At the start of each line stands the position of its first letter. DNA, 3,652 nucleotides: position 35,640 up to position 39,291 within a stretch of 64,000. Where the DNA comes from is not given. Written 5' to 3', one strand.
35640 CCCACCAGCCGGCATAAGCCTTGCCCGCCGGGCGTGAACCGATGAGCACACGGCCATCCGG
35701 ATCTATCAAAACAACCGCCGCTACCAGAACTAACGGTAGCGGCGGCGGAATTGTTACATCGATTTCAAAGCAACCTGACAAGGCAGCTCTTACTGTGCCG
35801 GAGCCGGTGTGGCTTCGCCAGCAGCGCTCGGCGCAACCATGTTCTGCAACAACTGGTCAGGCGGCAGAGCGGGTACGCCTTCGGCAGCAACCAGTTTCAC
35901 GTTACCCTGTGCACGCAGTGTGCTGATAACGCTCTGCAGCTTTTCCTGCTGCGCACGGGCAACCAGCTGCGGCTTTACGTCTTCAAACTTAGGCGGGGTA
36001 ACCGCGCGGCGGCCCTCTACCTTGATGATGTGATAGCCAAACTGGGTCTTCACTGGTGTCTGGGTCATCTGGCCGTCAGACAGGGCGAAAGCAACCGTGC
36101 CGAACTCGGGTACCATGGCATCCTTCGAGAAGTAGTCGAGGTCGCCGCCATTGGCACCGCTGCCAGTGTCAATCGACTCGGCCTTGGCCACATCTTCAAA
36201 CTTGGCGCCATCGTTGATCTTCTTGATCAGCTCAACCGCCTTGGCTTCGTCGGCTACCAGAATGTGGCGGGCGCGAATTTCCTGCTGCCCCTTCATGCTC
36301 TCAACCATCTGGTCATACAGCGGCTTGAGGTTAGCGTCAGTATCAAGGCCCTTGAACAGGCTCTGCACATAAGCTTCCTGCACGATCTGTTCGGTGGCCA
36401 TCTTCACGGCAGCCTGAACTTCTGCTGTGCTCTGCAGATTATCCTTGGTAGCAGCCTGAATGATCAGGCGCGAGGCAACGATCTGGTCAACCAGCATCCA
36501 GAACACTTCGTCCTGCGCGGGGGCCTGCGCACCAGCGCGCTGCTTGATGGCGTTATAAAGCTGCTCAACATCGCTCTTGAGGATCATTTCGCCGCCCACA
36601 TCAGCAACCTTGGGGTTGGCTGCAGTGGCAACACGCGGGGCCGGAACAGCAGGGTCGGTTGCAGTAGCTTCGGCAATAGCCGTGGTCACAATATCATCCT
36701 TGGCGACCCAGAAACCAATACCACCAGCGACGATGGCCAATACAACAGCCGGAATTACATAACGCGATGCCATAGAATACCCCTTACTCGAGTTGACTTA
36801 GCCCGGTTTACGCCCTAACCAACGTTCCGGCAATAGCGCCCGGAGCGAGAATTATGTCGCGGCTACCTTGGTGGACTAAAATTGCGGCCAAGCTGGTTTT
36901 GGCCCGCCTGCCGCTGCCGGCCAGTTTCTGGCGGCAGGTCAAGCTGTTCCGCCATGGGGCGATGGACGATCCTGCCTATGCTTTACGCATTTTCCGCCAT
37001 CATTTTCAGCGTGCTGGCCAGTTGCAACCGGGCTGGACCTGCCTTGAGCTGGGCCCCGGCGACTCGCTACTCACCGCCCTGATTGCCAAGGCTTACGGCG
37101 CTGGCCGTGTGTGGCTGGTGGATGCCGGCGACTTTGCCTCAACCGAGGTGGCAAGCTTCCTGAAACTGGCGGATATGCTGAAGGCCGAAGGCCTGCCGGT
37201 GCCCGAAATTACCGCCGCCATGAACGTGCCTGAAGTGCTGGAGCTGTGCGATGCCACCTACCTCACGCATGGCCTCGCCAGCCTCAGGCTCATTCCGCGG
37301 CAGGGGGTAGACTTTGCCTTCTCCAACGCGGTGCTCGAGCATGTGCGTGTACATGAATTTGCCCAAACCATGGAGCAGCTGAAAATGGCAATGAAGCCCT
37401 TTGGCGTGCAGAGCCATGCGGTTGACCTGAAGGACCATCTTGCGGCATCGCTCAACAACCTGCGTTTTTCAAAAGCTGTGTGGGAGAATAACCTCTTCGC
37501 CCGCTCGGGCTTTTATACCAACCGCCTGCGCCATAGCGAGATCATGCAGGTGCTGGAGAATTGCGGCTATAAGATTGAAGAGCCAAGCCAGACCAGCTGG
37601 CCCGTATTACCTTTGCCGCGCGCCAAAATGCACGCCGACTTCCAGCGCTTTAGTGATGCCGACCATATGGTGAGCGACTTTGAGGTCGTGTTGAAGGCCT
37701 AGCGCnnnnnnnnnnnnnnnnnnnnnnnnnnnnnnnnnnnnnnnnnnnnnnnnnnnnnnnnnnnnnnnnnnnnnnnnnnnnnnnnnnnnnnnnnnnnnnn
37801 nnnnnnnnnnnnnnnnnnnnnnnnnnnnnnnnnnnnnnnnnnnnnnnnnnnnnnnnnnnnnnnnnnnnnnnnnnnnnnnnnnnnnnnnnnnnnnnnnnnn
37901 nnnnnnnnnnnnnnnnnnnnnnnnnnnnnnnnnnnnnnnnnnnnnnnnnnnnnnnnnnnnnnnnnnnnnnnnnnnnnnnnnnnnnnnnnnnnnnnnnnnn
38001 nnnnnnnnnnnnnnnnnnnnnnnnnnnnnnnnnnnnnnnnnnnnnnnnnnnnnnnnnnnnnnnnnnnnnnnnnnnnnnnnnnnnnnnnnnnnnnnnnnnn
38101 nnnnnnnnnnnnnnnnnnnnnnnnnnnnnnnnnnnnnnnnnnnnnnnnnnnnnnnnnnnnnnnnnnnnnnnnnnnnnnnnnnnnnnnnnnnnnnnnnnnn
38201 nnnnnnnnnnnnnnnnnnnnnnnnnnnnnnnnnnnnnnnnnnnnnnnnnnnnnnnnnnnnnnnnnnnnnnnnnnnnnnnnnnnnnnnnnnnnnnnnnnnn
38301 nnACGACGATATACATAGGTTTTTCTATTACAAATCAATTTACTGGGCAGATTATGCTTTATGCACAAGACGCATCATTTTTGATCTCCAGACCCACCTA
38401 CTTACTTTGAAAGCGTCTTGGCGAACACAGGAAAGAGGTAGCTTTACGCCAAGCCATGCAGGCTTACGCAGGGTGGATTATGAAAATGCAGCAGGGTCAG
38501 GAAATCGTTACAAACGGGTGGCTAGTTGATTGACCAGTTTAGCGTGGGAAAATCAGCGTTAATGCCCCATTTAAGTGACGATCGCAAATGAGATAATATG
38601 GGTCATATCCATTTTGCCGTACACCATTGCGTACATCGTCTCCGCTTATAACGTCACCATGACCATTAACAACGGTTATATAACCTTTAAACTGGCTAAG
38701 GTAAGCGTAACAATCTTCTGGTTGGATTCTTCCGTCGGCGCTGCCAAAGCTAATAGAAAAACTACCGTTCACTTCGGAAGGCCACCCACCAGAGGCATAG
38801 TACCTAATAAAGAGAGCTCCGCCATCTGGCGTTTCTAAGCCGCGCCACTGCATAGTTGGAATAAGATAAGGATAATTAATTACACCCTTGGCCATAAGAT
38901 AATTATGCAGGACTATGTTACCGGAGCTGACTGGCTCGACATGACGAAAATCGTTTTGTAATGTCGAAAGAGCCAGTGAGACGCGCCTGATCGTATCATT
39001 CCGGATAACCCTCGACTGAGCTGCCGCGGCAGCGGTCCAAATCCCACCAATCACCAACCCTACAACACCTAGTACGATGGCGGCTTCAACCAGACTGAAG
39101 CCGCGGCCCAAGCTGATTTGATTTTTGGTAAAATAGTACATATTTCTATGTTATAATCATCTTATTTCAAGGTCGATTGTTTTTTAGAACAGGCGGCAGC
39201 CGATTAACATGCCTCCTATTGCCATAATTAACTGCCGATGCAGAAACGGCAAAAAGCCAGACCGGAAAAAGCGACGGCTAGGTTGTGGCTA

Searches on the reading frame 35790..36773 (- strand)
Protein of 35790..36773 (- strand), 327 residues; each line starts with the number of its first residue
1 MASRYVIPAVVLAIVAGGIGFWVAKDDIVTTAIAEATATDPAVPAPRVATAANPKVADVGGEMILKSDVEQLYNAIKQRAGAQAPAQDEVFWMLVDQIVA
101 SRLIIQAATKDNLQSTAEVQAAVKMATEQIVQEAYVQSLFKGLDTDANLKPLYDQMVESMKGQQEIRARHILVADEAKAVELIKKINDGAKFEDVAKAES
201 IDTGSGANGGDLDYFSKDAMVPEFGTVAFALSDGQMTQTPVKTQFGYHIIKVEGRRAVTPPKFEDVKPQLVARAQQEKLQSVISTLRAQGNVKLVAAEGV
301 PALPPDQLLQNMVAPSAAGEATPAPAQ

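Call 52: search_protein_families(library=ncbifam, proteins=[window:35790-36773:-], max_evalue=0.00001)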
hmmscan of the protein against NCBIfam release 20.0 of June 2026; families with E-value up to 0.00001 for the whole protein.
window:35790-36773:- (327 aa): 8 families
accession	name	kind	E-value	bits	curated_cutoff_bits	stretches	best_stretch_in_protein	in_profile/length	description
NF002827.0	PRK03002.1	equivalog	4e-28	98.3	343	1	163-279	134-247/285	peptidylprolyl isomerase PrsA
NF000809.0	PRK00059.1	equivalog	8.1e-28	97.8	303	1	124-284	153-316/336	peptidylprolyl isomerase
NF002846.0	PRK03095.1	equivalog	4.3e-24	85.5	361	1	149-280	117-245/287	peptidylprolyl isomerase PrsA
NF002824.0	PRK02998.1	subfamily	4.7e-24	85.2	360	1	164-289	133-255/283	peptidylprolyl isomerase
NF003356.0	PRK04405.1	subfamily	2.3e-21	76.1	339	1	163-292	142-277/299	peptidylprolyl isomerase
NF011969.0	PRK15441.1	equivalog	5.2e-19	68.4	127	1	167-254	6-91/93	peptidylprolyl isomerase PpiC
NF008038.0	PRK10770.1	equivalog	2.2e-14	53.1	394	1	165-296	284-427/431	peptidylprolyl isomerase SurA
NF008054.0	PRK10788.1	equivalog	3.3e-13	49.2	493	1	106-279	207-382/626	peptidylprolyl isomerase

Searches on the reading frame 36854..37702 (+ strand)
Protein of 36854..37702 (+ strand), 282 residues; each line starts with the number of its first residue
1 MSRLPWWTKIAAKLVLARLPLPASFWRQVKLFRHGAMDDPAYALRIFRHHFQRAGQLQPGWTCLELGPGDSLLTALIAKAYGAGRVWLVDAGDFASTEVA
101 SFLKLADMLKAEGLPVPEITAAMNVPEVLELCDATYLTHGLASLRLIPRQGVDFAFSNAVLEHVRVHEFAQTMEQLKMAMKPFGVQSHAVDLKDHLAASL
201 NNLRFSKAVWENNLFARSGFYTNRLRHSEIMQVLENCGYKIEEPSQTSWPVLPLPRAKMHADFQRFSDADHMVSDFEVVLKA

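Call 52: search_protein_families(library=ncbifam, proteins=[window:36854-37702:+], max_evalue=0.00001)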
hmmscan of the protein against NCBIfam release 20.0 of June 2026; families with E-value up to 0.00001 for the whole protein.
window:36854-37702:+ (282 aa): 0 families

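Call 104: search_protein_families(library=pfam, proteins=[window:36854-37702:+], max_evalue=0.01)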
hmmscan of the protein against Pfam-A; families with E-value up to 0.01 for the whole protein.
window:36854-37702:+ (282 aa): 2 families
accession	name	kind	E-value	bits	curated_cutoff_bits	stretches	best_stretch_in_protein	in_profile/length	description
PF13489.12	Methyltransf_23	-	0.001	19.3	27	1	49-205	11-134/164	Methyltransferase domain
PF13649.12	Methyltransf_25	-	0.0068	17.5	27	0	135-184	49-97/97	Methyltransferase domain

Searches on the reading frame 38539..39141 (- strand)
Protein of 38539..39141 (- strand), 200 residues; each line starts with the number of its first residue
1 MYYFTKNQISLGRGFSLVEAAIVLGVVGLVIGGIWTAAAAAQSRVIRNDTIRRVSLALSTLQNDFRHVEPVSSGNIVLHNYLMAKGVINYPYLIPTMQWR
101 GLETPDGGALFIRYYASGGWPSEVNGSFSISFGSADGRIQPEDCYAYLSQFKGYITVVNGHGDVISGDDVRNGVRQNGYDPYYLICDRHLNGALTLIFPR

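Call 52: search_protein_families(library=ncbifam, proteins=[window:38539-39141:-], max_evalue=0.00001)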
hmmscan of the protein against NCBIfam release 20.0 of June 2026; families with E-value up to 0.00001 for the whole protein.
window:38539-39141:- (200 aa): 0 families

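Call 104: search_protein_families(library=pfam, proteins=[window:38539-39141:-], max_evalue=0.01)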
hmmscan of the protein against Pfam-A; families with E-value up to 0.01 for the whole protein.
window:38539-39141:- (200 aa): 1 family
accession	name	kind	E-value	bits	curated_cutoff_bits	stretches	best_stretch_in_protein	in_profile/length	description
PF07963.17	N_methyl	-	0.0076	16.2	21.2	0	13-34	5-26/27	Prokaryotic N-terminal methylation motif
